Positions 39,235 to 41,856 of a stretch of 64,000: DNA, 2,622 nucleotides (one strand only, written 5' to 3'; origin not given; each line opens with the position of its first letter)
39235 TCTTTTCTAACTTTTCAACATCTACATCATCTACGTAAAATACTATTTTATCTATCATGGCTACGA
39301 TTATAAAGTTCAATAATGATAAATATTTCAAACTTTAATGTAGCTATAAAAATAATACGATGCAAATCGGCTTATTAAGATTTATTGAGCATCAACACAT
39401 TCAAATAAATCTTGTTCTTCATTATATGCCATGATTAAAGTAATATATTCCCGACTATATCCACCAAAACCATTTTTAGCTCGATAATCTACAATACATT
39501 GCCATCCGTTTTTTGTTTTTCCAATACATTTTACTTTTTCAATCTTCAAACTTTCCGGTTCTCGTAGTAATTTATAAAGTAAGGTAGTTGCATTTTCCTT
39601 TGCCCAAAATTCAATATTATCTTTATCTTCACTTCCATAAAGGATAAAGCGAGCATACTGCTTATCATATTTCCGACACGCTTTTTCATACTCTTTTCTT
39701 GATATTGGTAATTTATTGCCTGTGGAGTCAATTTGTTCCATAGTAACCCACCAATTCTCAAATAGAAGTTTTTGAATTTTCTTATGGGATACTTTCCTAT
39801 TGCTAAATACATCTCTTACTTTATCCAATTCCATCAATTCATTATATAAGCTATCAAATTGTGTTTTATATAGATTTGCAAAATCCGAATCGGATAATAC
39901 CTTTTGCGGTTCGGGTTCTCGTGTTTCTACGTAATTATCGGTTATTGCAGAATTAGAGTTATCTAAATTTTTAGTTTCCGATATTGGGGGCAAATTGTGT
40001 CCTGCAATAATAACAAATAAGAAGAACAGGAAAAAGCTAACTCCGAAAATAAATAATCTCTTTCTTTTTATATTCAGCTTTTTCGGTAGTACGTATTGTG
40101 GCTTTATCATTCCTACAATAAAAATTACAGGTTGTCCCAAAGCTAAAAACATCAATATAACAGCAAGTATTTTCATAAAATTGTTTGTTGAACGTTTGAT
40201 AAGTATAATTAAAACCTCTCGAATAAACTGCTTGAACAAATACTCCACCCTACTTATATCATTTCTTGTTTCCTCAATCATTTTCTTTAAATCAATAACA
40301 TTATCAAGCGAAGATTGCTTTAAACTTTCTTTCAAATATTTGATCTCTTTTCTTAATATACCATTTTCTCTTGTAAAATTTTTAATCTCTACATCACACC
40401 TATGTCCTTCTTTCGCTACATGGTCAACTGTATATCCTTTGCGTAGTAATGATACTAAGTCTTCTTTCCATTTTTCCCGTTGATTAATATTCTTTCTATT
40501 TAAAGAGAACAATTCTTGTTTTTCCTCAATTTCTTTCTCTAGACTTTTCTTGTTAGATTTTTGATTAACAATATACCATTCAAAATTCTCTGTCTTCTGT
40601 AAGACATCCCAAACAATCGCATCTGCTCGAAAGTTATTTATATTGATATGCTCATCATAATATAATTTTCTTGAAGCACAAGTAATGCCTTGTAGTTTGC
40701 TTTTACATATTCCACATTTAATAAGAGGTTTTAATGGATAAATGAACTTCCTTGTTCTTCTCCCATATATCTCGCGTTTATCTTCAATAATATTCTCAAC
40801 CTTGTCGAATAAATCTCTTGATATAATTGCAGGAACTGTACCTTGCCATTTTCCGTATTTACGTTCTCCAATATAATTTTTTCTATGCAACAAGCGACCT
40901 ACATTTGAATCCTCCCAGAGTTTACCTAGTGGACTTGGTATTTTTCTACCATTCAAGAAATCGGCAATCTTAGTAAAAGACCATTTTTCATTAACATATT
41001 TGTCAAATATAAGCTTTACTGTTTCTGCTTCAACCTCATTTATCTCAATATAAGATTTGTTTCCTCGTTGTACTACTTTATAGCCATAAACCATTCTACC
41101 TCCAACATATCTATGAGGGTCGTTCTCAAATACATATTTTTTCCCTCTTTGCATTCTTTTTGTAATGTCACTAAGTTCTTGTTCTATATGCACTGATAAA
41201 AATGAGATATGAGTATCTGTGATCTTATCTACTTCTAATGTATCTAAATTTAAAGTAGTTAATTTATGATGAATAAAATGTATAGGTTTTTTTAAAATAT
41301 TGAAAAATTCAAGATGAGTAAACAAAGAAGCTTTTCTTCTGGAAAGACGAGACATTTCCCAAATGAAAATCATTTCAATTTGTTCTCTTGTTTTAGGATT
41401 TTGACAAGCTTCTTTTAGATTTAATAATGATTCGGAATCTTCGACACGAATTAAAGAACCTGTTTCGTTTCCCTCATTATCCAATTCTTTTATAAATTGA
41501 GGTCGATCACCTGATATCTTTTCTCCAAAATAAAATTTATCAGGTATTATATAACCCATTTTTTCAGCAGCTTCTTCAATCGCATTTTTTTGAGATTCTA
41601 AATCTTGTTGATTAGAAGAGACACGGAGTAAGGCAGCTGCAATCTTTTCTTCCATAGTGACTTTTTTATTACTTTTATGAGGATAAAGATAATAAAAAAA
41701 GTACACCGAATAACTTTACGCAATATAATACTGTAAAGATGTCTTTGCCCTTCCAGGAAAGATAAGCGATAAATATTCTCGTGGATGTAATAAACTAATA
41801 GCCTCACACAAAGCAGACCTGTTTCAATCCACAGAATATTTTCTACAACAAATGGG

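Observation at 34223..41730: dprA is split exactly in frame by a 7.5-kb large-serine-recombinase element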

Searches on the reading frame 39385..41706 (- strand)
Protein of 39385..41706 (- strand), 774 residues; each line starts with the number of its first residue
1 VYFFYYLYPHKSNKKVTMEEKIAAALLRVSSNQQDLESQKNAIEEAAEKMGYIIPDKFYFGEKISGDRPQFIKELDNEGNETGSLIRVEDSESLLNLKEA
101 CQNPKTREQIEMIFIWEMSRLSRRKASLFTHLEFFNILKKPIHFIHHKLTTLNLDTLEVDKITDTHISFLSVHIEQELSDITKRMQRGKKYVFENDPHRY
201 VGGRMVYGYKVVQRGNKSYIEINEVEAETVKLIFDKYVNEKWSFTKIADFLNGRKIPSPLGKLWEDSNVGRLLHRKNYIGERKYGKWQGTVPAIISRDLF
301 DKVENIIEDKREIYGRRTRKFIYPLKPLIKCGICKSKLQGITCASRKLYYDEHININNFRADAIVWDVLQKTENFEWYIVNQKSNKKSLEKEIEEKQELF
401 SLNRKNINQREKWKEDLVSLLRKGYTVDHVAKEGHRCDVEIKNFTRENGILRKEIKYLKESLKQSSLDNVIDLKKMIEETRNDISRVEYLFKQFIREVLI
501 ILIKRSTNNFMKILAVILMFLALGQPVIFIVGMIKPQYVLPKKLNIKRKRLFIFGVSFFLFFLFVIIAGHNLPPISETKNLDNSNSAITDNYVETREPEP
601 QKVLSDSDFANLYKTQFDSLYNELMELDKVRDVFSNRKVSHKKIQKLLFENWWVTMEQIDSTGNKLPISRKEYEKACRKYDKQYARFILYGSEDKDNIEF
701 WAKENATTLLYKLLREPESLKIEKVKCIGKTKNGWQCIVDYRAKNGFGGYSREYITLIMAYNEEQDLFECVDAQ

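Call 4: search_protein_families(library=pfam, proteins=[window:39385-41706:-], max_evalue=0.01)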
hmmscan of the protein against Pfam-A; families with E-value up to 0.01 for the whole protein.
window:39385-41706:- (774 aa): 2 families
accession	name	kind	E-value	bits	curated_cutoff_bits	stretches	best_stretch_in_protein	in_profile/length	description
PF07508.19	Recombinase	-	1.5e-18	67.3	21.1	1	225-309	2-101/102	Recombinase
PF00239.26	Resolvase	-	1e-09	39.1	23.3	1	24-75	2-56/145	Resolvase, N terminal domain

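Call 10: find_homologous_proteins(query=window:39385-41706:-, max_evalue=0.00001)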
Query window:39385-41706:- (774 aa): 17 proteins with E <= 0.00001 among 8000 candidates.
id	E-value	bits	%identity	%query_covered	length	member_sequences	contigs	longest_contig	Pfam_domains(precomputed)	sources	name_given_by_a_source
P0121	6.6e-284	962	89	62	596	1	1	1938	PF07508.20,PF00239.27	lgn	-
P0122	1.4e-270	918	86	62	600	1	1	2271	PF07508.20,PF00239.27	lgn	-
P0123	3.5e-263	893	83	62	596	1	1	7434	PF07508.20,PF00239.27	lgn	-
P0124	1.0e-261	888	82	62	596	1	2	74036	PF07508.20,PF00239.27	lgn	-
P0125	1.1e-217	743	68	62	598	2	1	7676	PF07508.20,PF00239.27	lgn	-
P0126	1.6e-213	729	67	62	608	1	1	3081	PF07508.20,PF00239.27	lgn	-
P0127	2.3e-204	699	65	62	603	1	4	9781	PF07508.20,PF00239.27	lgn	-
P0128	9.7e-178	611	60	62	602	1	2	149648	PF07508.20,PF00239.27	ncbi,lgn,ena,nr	ncbi:MAG: recombinase family protein [Dysgonomonas sp.]|nr:recombinase family protein [Dysgonomonas 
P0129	3.9e-133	463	47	62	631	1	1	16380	PF07508.20,PF00239.27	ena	-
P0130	3.5e-132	460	46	62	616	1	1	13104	PF07508.20,PF00239.27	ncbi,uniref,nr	ncbi:hypothetical protein D0T84_19060 [Dysgonomonas sp. 521]|uniref:recombinase family protein n=1 T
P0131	1.7e-129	451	46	62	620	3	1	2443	PF07508.20,PF00239.27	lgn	-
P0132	3.5e-127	444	45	62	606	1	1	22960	PF07508.20,PF00239.27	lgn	-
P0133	6.3e-120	420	42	62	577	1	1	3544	PF07508.20,PF00239.27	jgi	jgi:DNA invertase Pin-like site-specific DNA recombinase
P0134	2.0e-33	134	32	49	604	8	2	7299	PF07508.20,PF00239.27,PF13408.13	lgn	-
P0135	3.7e-8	50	25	49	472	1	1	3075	PF07508.20,PF00239.27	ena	-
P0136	8.5e-8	49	27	32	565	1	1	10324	PF07508.20,PF00239.27,PF13408.13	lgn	-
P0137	3.9e-6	43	36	19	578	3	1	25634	PF07508.20,PF00239.27,PF13408.13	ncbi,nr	ncbi:recombinase family protein [Lederbergia ruris]|nr:recombinase family protein [Lederbergia ruris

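Call 13: find_encoding_contigs(protein=P0124, flank=10000, max_places=3)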
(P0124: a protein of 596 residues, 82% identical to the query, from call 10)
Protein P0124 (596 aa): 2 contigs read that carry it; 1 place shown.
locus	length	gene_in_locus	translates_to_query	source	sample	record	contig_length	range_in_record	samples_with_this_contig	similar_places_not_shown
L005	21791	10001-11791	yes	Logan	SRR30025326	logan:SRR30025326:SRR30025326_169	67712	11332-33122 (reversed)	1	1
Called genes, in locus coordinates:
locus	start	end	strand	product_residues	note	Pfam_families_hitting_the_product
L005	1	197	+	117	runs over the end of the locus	PF02152:FolB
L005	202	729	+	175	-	PF00588:SpoU_methylase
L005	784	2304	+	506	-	PF14134:DUF4301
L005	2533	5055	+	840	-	-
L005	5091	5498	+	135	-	-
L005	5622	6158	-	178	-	PF00255:GSHPx, PF00578:AhpC-TSA, PF08534:Redoxin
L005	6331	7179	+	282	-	PF01925:TauE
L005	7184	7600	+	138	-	PF07843:DUF1634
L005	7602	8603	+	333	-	PF04389:Peptidase_M28, PF01546:Peptidase_M20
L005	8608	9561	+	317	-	PF04389:Peptidase_M28, PF01546:Peptidase_M20 (weak)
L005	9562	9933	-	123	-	PF02481:DNA_processg_A (weak), PF17782:WHD_DprA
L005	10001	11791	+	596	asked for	PF00239:Resolvase, PF07508:Recombinase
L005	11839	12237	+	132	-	PF12760:Zn_ribbon_IS1595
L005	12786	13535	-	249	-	-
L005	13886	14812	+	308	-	-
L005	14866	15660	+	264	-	-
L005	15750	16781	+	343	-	-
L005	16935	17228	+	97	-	-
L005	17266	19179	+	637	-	PF14322:SusD-like_3, PF07980:SusD_RagB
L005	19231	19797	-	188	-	PF20347:DUF6642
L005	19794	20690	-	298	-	PF00589:Phage_integrase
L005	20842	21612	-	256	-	PF02481:DNA_processg_A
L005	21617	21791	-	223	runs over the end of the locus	PF02463:SMC_N (weak), PF00005:ABC_tran, PF13304:AAA_21 (weak)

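Call 14: find_encoding_contigs(protein=P0128, flank=10000, max_places=3)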
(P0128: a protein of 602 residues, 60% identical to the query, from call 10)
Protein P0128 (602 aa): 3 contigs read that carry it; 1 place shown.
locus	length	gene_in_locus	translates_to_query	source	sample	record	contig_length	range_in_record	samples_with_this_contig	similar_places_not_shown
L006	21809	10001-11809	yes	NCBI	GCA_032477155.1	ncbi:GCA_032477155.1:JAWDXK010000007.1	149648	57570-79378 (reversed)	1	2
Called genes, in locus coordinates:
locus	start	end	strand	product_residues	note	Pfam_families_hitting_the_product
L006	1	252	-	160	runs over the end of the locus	PF00565:SNase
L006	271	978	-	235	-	PF00300:His_Phos_1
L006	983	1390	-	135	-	PF13279:4HBT_2, PF03061:4HBT (weak)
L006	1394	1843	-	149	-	-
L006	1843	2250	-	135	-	PF13279:4HBT_2, PF03061:4HBT (weak)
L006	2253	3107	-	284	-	-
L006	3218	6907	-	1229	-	PF18076:FGAR-AT_N (weak), PF18072:FGAR-AT_linker, PF02769:AIRS_C, PF22689:FGAR-AT_PurM_N-like, PF02769:AIRS_C, PF13507:GATase_5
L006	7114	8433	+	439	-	PF02737:3HCDH_N (weak), PF03721:UDPG_MGDP_dh_N, PF00984:UDPG_MGDP_dh, PF03720:UDPG_MGDP_dh_C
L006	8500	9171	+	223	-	PF02463:SMC_N (faint), PF00005:ABC_tran, PF13304:AAA_21 (weak)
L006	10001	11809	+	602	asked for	PF00239:Resolvase (faint), PF07508:Recombinase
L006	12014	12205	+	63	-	PF07460:NUMOD3 (weak)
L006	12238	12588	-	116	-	-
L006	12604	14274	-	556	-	-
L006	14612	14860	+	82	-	-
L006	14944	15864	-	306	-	-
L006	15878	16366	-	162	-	-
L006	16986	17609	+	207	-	PF00239:Resolvase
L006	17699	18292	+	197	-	-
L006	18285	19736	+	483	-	PF03031:NIF (faint), PF02481:DNA_processg_A, PF18306:LDcluster4 (faint), PF00702:Hydrolase, PF13419:HAD_2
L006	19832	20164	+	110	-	PF17782:WHD_DprA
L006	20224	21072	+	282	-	PF01925:TauE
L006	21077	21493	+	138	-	PF07843:DUF1634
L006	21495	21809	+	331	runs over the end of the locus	PF04389:Peptidase_M28, PF01546:Peptidase_M20 (weak)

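Call 15: find_encoding_contigs(protein=P0123, flank=10000, max_places=3)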
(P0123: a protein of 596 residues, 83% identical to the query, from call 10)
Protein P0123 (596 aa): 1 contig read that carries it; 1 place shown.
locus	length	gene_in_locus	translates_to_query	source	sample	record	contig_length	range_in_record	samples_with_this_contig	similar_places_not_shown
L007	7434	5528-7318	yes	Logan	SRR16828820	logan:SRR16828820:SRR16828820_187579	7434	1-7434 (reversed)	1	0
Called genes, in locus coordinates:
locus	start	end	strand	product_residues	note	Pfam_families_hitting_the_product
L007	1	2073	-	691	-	?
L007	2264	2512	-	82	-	-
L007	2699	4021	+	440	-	PF02737:3HCDH_N (weak), PF03721:UDPG_MGDP_dh_N, PF00984:UDPG_MGDP_dh, PF03720:UDPG_MGDP_dh_C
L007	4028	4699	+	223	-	PF02463:SMC_N (weak), PF00005:ABC_tran, PF13304:AAA_21 (faint)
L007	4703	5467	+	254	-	PF02481:DNA_processg_A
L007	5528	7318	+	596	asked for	PF00239:Resolvase, PF07508:Recombinase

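Call 17: find_related_loci(query=A1, collection=genome_contigs, flank=10000)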
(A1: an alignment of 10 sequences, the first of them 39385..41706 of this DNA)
Query A1 (774 aa) in genome_contigs; peptide patterns used: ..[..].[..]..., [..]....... (x = any residue, [..] = any of these).
149 stretches matched a pattern; 4 encode a relative of the query (tblastn E <= 1e-3); 4 distinct loci.
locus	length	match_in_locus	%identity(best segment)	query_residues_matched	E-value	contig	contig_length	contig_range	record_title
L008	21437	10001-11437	60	22-500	0e+0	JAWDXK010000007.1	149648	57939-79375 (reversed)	MAG: Dysgonomonas sp. isolate N4_140_000G1_dasN4_140_000G1_maxbin2.maxbin.014 N4_140_000G1_scaffold_37, whole genome sho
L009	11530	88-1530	46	20-498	1e-134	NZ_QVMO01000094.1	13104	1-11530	Dysgonomonas sp. 521 scaffold94_size13104, whole genome shotgun sequence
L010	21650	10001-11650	28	23-585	2e-44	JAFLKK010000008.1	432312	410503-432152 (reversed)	MAG: Paludibacter sp. isolate LaCa_MAG_3 c_000000000009, whole genome shotgun sequence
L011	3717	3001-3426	36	23-184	3e-20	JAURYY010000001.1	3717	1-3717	MAG: Paludibacter sp. isolate E2_metabat.bin.19 E2_k141_66104, whole genome shotgun sequence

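Call 18: find_related_loci(query=A1, collection=metagenome_contigs, flank=10000)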
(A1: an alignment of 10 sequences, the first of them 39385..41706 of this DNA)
Query A1 (774 aa) in metagenome_contigs; peptide patterns used: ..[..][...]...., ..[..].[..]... (x = any residue, [..] = any of these).
600 stretches matched a pattern (row limit reached: there are more); 3 encode a relative of the query (tblastn E <= 1e-3); 3 distinct loci.
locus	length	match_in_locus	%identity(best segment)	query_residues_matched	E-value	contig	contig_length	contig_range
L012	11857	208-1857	28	23-585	6e-45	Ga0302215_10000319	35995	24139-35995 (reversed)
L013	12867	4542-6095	29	23-552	8e-44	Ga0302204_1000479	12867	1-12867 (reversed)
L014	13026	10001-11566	29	7-531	2e-42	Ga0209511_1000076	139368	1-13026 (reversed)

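Call 19: find_encoding_contigs(protein=P0125, flank=10000, max_places=3)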
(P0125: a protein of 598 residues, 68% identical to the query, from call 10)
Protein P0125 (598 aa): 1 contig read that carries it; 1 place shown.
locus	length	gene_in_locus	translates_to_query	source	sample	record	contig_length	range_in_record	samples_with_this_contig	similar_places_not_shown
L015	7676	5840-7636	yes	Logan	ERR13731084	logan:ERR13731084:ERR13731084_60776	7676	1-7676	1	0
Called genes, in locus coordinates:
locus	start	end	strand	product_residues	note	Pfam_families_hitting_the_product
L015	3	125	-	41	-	?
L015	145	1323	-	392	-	PF25919:BSH_CusB (faint), PF25917:BSH_RND (weak), PF25973:BSH_CzcB (weak), PF25967:RND-MFP_C, PF25975:CzcB_C, PF25989:YknX_C (weak)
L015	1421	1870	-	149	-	PF20558:DUF6769 (faint)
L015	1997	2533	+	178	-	PF04542:Sigma70_r2, PF08281:Sigma70_r4_2, PF04545:Sigma70_r4 (weak)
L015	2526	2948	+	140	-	-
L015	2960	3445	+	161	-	PF19603:DUF6108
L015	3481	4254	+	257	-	PF13568:OMP_b-brl_2 (faint)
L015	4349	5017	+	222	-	PF02463:SMC_N (weak), PF00005:ABC_tran, PF13304:AAA_21 (faint)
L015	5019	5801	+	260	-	PF02481:DNA_processg_A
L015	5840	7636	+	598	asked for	PF00239:Resolvase (faint), PF07508:Recombinase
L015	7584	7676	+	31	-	?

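Call 20: find_encoding_contigs(protein=P0127, flank=10000, max_places=4)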
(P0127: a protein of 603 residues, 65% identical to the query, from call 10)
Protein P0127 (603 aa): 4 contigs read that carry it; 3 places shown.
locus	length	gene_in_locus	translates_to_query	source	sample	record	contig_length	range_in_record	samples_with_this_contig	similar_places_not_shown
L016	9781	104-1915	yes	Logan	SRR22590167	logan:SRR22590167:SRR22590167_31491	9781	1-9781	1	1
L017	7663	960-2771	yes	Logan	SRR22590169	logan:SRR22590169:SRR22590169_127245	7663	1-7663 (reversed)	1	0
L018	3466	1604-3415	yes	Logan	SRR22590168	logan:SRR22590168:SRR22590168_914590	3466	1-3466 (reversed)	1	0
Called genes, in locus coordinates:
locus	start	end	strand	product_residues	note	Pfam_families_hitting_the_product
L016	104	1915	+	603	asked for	PF00239:Resolvase (weak), PF07508:Recombinase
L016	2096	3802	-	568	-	-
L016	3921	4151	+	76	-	-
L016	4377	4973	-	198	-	-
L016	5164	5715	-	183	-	-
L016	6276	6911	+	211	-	PF00239:Resolvase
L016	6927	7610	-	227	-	-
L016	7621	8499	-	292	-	PF18864:AbiTii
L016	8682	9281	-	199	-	-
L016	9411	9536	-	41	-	-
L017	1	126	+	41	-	?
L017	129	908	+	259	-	PF02481:DNA_processg_A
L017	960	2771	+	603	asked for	PF00239:Resolvase (weak), PF07508:Recombinase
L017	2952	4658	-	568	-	-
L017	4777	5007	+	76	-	-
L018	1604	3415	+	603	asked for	PF00239:Resolvase (weak), PF07508:Recombinase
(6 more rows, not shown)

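Call 32: search_solved_structures(query=P0124, max_evalue=0.01, show_alignments=3)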
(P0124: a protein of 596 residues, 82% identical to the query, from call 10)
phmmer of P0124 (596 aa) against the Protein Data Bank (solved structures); distinct sequences matched with E-value up to 0.01: 0.
